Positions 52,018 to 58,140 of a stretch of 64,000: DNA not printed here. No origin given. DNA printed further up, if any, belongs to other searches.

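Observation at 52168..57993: HheA-like giant helicase-nuclease with an extra N-terminal transglutaminase/papain-like domain, adjacent to a two-component system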

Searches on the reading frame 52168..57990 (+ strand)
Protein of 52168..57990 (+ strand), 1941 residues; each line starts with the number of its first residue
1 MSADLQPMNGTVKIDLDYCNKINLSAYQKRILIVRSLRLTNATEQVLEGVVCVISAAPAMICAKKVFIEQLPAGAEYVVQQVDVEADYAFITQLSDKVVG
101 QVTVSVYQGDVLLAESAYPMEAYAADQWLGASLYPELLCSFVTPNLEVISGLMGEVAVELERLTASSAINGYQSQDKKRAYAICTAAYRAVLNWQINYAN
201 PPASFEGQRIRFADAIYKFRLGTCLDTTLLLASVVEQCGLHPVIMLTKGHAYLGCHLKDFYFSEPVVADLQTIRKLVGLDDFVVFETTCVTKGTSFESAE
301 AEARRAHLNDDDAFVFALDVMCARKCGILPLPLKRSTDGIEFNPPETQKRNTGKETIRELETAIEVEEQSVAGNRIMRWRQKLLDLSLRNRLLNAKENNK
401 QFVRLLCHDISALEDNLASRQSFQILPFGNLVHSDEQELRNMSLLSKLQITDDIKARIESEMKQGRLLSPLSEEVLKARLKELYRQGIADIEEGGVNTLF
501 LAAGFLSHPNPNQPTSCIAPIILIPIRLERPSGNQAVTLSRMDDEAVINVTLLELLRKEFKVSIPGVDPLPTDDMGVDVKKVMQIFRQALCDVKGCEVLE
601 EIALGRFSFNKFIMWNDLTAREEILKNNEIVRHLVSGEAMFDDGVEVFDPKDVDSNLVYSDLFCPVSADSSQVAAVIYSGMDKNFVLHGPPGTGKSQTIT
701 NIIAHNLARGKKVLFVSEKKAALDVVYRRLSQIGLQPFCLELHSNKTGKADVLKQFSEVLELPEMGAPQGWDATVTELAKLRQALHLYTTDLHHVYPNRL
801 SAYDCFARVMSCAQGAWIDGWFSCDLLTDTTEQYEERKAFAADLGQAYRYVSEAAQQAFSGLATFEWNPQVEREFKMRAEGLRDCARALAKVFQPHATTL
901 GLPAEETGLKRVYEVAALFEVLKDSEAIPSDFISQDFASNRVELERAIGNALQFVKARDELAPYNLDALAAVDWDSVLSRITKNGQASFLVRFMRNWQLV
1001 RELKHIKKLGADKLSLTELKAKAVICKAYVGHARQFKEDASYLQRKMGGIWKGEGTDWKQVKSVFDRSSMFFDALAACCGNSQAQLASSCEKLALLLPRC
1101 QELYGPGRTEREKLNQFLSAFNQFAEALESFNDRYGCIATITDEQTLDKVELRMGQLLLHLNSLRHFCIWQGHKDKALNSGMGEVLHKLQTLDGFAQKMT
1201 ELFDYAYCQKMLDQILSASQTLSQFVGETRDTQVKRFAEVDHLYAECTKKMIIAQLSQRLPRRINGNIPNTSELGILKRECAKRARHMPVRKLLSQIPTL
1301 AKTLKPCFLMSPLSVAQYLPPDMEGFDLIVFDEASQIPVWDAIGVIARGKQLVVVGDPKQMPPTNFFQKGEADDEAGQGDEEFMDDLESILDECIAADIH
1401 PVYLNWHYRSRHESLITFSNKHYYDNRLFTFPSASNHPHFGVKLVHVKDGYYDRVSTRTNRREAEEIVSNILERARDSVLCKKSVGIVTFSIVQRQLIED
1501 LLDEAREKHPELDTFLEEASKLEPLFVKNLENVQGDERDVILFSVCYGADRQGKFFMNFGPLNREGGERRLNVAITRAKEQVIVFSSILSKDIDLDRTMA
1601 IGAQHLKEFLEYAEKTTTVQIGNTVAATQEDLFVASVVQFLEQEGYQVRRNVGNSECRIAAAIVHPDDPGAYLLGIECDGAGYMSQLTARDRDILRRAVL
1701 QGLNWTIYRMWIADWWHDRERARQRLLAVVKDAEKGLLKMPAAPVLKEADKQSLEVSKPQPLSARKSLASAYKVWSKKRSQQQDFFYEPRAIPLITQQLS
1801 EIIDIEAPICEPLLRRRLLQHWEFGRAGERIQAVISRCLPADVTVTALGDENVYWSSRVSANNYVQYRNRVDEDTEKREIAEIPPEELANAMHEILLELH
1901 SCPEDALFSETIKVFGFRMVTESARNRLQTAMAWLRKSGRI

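Call 5: search_protein_families(library=pfam, proteins=[window:52168-57990:+], max_evalue=1)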
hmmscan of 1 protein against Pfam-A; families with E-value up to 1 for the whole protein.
window:52168-57990:+ (1941 aa): 22 families
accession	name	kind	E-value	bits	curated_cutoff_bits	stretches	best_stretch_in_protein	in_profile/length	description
PF13195.11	DUF4011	-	1.5e-37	129.5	22.2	1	382-556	1-158/158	Protein of unknown function (DUF4011)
PF18741.7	MTES_1575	-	6.9e-27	93.8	38.2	1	1633-1728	1-94/96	REase_MTES_1575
PF13087.12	AAA_12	-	5.1e-19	69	27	1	1389-1586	4-192/195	AAA domain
PF13086.12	AAA_11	-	5.2e-15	56.4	27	2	670-732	4-74/257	AAA domain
PF11784.13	DUF3320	-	3.3e-11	43.4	25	1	1786-1832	3-49/50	Protein of unknown function (DUF3320)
PF13245.12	AAA_19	-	1.4e-08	35.5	25.1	2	673-722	2-53/134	AAA domain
PF13604.12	AAA_30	-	9e-07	29.3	27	1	671-727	5-63/191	AAA domain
PF01443.25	Viral_helicase1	-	0.00022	21.6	21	1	1316-1364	48-100/228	Viral superfamily 1 RNA helicase core domain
PF01695.23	IstB_IS21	-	0.0014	18.6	24.1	1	674-719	84-129/238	IstB-like ATP binding protein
PF04851.21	ResIII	-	0.0018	18.7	22.5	1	682-737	23-80/164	Type III restriction enzyme, res subunit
PF13191.12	AAA_16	-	0.0026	18.7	32.6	1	681-745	23-85/167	AAA ATPase domain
PF00270.35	DEAD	-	0.009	16.2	26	1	673-759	7-92/167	DEAD/DEAH box helicase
PF09848.15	SLFN-g3_helicase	-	0.019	14.7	24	1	684-732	3-53/354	Schlafen group 3, DNA/RNA helicase domain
PF00580.27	UvrD-helicase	-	0.033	14.3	23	1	672-711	5-46/271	UvrD/REP helicase N-terminal domain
PF13872.12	AAA_34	-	0.046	13.1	27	1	680-738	58-117/306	P-loop containing NTP hydrolase pore-1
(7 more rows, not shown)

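Call 6: search_protein_families(library=padloc, proteins=[window:52168-57990:+], max_evalue=0.01)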
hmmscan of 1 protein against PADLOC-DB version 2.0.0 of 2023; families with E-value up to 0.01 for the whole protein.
window:52168-57990:+ (1941 aa): 11 families
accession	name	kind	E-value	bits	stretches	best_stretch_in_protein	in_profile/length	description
PDLC05009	PDC-S37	-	0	1256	1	374-1940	8-1537/1550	-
PDLC02194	Hhe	-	6.6e-163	542.1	2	1210-1720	1263-1770/1911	-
PDLC03924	MkoC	-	3.7e-29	99.5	2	1401-1587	770-943/1136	-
PDLC03920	MkoA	-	3.6e-25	86.5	2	1322-1587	788-1075/1112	-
PDLC03921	MkoA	-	3.6e-09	32.9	1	686-729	1046-1091/1607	-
PDLC02895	DpdJ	-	1.6e-07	26.5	1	1324-1621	191-488/2112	DpdJ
PDLC05035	PDC-S53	-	1.8e-05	21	0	686-732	514-558/900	-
PDLC04140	mad8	-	0.0002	19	1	681-745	26-100/314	mads_8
PDLC01734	typeIV_RecD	-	0.00041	16.7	1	1325-1363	434-475/763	RecD_0_IVD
PDLC05064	PDC-S68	-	0.00062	15.6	1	683-724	701-743/1273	-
PDLC00117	GajB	-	0.0088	12.6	0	666-709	14-54/604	UrvD helicase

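Call 7: search_protein_families(library=ncbifam, proteins=[window:52168-57990:+], max_evalue=0.01)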
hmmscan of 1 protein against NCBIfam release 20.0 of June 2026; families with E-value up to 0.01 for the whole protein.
window:52168-57990:+ (1941 aa): 7 families
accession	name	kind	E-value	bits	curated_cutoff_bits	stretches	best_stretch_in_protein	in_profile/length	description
NF058533.1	antiphage_ProA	equivalog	0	1908.3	1500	1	23-1918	1-1902/1903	anti-phage protein ProA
NF042953.1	Hhe_antiphage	equivalog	4e-230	767.1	2000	3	1111-1755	1069-1702/1797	DUF4011 domain-containing anti-phage protein Hhe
TIGR00376.1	TIGR00376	hypoth_equivalog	3.8e-27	95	348.9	3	667-733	158-225/639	IGHMBP2 family helicase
NF040671.1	PLuB_AAA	exception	1.1e-23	82.7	999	2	1323-1587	960-1231/1256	PLuB system helicase-like protein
TIGR01448.2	helicase_RecD2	equivalog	1.5e-05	23.3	500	1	665-714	314-363/713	SF1B family DNA helicase RecD2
TIGR01447.1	recD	equivalog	0.0033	16.1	310.15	0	1323-1365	260-305/597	exodeoxyribonuclease V subunit alpha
NF004072.0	PRK05580.2-4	equivalog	0.0074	14.6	1030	0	653-754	108-210/648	primosomal protein N'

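Call 15: search_solved_structures(query=window:52168-57990:+, max_evalue=0.001)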
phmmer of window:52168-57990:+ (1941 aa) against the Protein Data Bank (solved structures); distinct sequences matched with E-value up to 0.001: 10.
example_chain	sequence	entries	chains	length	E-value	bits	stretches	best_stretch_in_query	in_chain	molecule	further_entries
4b3f_X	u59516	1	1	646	1.8e-10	41.9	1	661-731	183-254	DNA-BINDING PROTEIN SMUBP-2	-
4b3g_A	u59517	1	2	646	1.9e-10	41.8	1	662-731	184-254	DNA-BINDING PROTEIN SMUBP-2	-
2xzo_A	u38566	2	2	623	9.1e-07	29.6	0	1326-1586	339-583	REGULATOR OF NONSENSE TRANSCRIPTS 1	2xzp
2gjk_A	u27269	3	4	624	9.2e-07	29.6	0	1326-1586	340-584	Regulator of nonsense transcripts 1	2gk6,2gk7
6ej5_A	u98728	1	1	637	9.9e-07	29.5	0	1326-1586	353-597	Regulator of nonsense transcripts 1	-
5mzn_A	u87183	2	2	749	1.4e-06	29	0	1325-1585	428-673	Helicase SEN1,Helicase SEN1 | Helicase SEN1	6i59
9qwn_A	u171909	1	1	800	2.1e-06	28.3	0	1326-1586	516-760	Isoform 2 of Regulator of nonsense transcripts 1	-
2wjv_A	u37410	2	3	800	2.1e-06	28.3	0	1326-1586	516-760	REGULATOR OF NONSENSE TRANSCRIPTS 1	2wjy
8ram_O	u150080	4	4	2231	2.9e-05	24.6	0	1325-1585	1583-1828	Helicase SEN1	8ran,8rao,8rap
8rd3_A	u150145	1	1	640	0.00084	19.7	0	669-745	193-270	ATP-dependent helicase NAM7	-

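Call 23: find_encoding_contigs(protein=window:52168-57990:+, flank=10000, max_places=4)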
Protein window:52168-57990:+ (1941 aa): no gene with exactly this product is on record in the collection.
